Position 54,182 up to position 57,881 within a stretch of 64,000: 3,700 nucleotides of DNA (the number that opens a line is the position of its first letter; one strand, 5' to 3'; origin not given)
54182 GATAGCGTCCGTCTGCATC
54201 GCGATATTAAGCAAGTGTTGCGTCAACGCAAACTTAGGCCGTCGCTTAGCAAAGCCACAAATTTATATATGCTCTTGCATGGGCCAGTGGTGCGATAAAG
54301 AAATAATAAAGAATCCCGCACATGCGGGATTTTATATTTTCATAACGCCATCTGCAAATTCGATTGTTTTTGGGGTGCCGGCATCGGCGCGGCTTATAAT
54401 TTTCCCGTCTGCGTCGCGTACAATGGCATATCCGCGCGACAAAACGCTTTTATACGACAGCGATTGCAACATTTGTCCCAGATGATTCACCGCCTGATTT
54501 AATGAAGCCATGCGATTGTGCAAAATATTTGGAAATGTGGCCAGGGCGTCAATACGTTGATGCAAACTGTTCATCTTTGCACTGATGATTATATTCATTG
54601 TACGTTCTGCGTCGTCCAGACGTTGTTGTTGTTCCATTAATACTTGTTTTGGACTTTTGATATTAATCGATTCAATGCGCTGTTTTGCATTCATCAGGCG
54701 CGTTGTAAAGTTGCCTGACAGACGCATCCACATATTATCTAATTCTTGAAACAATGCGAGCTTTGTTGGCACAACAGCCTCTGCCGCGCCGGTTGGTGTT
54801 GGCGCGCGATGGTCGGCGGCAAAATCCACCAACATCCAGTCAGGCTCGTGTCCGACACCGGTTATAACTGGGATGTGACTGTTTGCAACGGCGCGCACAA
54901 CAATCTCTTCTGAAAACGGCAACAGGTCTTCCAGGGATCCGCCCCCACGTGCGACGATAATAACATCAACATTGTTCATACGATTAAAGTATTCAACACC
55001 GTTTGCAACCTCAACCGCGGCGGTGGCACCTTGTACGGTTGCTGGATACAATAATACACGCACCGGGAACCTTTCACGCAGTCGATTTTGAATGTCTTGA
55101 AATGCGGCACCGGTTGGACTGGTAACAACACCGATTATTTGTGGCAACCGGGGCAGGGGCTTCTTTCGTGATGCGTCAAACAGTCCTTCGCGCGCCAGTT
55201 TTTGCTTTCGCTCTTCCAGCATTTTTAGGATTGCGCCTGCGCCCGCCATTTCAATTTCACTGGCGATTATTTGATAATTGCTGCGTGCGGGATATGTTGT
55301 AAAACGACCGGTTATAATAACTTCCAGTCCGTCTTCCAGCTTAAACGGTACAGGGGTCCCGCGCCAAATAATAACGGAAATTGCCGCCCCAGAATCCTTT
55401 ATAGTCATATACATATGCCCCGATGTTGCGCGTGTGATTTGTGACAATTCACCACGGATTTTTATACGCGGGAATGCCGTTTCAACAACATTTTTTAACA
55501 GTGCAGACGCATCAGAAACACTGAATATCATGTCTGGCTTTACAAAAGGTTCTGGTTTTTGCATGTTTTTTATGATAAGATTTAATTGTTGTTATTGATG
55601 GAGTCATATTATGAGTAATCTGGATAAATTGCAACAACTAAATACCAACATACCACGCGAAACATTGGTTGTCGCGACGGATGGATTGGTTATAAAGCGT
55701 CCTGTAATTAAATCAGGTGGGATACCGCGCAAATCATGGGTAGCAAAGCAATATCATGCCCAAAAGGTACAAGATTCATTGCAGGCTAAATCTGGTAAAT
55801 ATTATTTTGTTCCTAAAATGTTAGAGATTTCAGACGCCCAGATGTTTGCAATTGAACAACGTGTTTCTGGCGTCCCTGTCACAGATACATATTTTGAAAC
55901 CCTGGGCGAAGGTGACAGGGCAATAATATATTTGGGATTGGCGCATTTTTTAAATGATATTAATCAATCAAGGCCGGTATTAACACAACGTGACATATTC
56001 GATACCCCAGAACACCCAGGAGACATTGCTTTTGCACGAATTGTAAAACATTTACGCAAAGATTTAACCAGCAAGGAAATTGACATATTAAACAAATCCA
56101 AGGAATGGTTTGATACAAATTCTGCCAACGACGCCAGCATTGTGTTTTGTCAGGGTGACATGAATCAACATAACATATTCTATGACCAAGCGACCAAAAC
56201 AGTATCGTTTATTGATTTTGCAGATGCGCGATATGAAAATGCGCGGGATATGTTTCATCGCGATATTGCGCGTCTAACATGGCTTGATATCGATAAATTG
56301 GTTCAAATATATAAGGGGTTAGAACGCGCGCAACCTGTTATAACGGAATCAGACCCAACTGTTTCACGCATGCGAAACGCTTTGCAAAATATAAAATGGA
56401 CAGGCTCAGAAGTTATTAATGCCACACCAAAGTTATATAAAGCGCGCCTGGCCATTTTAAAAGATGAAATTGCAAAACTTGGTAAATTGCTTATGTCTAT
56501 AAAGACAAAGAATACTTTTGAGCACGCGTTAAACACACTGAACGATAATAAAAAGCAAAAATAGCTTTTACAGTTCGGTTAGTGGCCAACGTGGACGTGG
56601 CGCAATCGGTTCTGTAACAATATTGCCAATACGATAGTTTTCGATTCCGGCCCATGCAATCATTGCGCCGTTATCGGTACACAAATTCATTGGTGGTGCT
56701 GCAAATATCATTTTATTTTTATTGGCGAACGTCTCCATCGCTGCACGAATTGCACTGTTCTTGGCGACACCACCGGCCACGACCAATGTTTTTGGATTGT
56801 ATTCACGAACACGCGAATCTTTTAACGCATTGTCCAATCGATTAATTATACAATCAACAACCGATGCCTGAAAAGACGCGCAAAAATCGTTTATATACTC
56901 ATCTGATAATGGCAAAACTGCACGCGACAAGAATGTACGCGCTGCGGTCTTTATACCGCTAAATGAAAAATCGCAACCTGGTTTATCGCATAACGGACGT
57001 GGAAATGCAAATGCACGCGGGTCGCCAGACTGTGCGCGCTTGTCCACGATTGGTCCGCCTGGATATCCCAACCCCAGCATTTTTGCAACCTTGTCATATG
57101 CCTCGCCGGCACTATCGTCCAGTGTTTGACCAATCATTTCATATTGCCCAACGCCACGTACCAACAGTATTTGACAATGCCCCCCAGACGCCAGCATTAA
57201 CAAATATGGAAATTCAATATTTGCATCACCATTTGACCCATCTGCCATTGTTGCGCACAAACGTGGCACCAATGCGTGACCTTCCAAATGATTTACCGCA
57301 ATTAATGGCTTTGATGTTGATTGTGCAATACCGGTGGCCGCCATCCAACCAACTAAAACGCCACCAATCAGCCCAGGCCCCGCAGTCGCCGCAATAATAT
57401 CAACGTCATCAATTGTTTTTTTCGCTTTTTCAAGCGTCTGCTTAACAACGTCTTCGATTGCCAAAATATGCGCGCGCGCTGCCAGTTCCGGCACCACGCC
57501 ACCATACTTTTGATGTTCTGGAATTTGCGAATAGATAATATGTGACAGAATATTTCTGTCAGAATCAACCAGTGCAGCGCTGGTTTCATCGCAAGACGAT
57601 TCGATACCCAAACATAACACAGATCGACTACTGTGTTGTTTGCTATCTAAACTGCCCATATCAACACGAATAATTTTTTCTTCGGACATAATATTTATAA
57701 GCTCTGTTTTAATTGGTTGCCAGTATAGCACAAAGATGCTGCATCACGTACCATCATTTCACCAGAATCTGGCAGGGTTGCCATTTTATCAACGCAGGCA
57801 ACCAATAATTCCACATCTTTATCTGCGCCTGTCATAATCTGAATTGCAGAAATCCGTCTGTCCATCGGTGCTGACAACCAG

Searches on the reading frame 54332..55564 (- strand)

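Call 41: search_protein_families(library=pfam, proteins=[window:54332-55564:-], max_evalue=0.00001)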
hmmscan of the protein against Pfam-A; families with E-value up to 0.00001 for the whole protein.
window:54332-55564:- (410 aa): 3 families
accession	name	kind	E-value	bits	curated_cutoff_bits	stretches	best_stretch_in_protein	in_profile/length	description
PF02601.20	Exonuc_VII_L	-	2e-86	290.8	35.9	1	128-408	1-312/315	Exonuclease VII, large subunit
PF13742.12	tRNA_anti_2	-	1.5e-22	80.1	27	1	14-105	1-95/95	OB-fold nucleic acid binding domain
PF01336.31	tRNA_anti-codon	-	2.6e-08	34.1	27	1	34-105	1-73/75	OB-fold nucleic acid binding domain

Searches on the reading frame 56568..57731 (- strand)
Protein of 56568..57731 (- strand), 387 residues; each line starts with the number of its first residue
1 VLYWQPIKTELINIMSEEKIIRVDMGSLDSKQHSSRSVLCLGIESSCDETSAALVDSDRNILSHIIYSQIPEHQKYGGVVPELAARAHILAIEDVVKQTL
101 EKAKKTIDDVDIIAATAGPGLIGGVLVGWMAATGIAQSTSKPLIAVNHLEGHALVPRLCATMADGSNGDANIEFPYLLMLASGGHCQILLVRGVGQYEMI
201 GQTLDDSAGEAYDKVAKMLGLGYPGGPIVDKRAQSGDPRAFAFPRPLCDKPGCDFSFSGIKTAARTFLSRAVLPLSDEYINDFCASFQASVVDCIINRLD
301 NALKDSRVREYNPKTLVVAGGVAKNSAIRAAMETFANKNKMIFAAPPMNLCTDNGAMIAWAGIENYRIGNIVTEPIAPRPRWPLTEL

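Call 75: search_protein_families(library=pfam, proteins=[window:56568-57731:-], max_evalue=0.01)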
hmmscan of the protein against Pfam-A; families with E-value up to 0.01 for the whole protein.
window:56568-57731:- (387 aa): 1 family
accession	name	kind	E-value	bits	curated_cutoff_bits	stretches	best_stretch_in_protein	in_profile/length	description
PF00814.31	TsaD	-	8.7e-87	291.6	24.8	1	60-360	1-264/264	tRNA N6-adenosine threonylcarbamoyltransferase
